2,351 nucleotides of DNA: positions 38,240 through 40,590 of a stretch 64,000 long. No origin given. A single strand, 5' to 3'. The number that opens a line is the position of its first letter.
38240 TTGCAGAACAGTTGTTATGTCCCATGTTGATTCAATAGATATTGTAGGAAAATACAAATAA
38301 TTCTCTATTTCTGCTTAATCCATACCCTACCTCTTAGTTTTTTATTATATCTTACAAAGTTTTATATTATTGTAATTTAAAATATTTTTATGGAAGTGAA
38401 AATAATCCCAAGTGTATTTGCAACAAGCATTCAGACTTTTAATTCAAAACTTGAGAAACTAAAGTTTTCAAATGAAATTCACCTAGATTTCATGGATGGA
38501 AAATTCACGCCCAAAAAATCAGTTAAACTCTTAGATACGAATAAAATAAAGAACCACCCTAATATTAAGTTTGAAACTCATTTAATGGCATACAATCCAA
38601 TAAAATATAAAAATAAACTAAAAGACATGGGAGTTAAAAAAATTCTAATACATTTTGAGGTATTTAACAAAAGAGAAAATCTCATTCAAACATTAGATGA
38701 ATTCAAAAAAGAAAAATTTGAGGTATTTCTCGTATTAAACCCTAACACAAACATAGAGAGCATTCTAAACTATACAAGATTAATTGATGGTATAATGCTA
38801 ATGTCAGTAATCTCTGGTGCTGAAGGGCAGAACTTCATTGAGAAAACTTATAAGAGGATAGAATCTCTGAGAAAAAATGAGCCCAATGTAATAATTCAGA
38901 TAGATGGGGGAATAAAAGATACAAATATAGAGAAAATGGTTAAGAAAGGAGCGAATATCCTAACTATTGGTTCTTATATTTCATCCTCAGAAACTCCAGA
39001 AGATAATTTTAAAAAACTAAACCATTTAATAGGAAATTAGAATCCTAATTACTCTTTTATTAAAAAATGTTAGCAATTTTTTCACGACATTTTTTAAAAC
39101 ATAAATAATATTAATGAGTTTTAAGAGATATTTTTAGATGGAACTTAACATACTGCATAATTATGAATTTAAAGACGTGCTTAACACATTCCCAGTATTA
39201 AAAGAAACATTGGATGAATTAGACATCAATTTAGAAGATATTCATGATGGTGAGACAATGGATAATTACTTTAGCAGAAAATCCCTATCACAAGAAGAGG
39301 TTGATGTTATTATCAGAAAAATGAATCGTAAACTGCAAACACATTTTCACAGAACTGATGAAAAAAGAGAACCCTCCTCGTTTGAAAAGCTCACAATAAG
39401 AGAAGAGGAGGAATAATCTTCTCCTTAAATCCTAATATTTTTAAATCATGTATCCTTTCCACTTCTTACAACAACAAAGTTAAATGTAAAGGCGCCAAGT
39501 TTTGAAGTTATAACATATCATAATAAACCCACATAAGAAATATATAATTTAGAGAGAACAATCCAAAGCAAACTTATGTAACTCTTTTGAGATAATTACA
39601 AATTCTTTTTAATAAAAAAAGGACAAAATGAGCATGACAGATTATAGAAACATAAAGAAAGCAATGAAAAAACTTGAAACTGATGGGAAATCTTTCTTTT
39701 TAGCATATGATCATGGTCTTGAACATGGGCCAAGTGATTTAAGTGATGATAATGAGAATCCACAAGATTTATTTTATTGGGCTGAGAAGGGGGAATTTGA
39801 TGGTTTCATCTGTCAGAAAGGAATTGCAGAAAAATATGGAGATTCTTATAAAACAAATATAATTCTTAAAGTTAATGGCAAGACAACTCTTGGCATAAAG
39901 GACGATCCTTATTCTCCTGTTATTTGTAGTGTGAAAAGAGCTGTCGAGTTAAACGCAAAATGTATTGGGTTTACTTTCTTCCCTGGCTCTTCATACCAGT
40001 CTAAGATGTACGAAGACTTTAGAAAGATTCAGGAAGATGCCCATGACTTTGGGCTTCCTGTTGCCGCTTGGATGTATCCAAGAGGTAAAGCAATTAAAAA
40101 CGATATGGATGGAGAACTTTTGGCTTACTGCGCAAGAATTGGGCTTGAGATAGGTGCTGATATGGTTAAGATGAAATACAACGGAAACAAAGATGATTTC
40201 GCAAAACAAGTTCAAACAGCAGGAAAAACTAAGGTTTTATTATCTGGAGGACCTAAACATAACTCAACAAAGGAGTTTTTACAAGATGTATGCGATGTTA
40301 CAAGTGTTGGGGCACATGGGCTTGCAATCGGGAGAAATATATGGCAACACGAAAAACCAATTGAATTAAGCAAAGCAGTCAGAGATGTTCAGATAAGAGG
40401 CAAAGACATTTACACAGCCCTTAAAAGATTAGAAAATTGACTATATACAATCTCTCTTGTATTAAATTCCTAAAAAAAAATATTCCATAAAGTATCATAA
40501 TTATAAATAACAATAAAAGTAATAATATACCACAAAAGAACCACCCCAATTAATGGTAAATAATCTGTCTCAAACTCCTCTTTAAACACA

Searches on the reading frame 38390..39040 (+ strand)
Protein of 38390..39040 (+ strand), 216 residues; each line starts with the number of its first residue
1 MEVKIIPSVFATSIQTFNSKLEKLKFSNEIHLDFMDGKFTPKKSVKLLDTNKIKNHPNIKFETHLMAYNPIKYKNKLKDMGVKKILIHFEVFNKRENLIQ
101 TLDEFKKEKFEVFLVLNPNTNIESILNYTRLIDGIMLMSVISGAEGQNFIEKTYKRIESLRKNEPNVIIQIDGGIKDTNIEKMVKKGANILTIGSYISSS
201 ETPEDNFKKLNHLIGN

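Call 13: search_protein_families(library=pfam, proteins=[window:38390-39040:+], max_evalue=0.001)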
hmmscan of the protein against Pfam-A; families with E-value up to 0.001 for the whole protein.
window:38390-39040:+ (216 aa): 2 families
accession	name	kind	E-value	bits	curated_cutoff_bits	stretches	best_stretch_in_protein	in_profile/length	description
PF00834.25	Ribul_P_3_epim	-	1.5e-36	126.1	21.1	1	4-197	1-197/198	Ribulose-phosphate 3 epimerase family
PF01729.25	QRPTase_C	-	0.00019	21.6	23.1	1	88-201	59-162/169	Quinolinate phosphoribosyl transferase, C-terminal domain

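Call 32: search_protein_families(library=ncbifam, proteins=[window:38390-39040:+], max_evalue=1e-8)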
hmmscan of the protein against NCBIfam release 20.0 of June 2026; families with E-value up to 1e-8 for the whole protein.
window:38390-39040:+ (216 aa): 5 families
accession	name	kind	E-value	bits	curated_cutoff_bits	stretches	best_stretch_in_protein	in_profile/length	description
NF004076.0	PRK05581.1-4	subfamily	1.8e-48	164.7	165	1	2-209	4-214/221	ribulose-phosphate 3-epimerase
TIGR01163.1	rpe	equivalog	3.6e-39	134.3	212.6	1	5-210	2-210/211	ribulose-phosphate 3-epimerase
NF007266.0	PRK09722.1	equivalog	6e-32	110.9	271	1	2-195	2-198/230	D-allulose 6-phosphate 3-epimerase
NF005944.0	PRK08005.1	equivalog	3.3e-14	52.6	376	1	23-199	24-196/210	ribulose-phosphate 3 epimerase family protein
NF005986.0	PRK08091.1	equivalog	3.9e-10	40.1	264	1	18-209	28-222/229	ribulose-phosphate 3-epimerase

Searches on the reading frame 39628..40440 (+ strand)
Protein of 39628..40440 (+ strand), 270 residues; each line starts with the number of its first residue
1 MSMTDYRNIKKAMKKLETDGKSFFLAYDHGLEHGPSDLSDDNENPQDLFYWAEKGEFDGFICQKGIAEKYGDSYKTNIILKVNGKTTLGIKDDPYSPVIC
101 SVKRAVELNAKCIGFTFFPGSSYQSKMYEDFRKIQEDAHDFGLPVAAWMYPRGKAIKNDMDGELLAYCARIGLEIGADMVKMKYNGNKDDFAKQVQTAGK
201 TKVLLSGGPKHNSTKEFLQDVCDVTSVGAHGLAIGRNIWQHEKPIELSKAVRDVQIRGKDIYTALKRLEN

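Call 13: search_protein_families(library=pfam, proteins=[window:39628-40440:+], max_evalue=0.001)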
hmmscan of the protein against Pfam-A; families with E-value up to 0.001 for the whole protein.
window:39628-40440:+ (270 aa): 1 family
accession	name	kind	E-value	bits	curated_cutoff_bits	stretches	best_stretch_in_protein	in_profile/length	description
PF01791.15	DeoC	-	4.6e-37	128.3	23.8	1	25-241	4-229/229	DeoC/LacD family aldolase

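Call 32: search_protein_families(library=ncbifam, proteins=[window:39628-40440:+], max_evalue=1e-8)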
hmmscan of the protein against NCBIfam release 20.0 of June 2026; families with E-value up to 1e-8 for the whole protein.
window:39628-40440:+ (270 aa): 8 families
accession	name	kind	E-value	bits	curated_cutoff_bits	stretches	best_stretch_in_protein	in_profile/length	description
NF005556.0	PRK07226.1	subfamily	2.4e-59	200.9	241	1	13-269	10-265/267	2-amino-3,7-dideoxy-D-threo-hept-6-ulosonate synthase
NF040816.1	Fbpase1_Arch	equivalog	3.1e-59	200.6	430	1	9-268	8-270/271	class I fructose-bisphosphate aldolase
TIGR01949.1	ADH_synth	equivalog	2.4e-47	161.8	299.45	1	11-263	5-252/255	2-amino-3,7-dideoxy-D-threo-hept-6-ulosonate synthase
NF005321.0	PRK06852.1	equivalog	3.4e-45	154.5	420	1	9-267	24-303/308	aldolase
NF006704.0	PRK09250.1-1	equivalog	1.5e-35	122.6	277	1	15-185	33-211/308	class I fructose-bisphosphate aldolase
NF006081.0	PRK08227.1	equivalog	2.4e-28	99.2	297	1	17-260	46-278/291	3-hydroxy-5-phosphonooxypentane-2,4-dione thiolase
NF041223.1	BagB_FevI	exception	3.4e-19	69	500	1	76-249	77-248/257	bagremycin/ferroverdin biosynthesis DhnA-type aldolase BagB/FevI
NF006707.0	PRK09250.1-4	equivalog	1.9e-11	43.6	327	1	60-202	112-261/355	class I fructose-bisphosphate aldolase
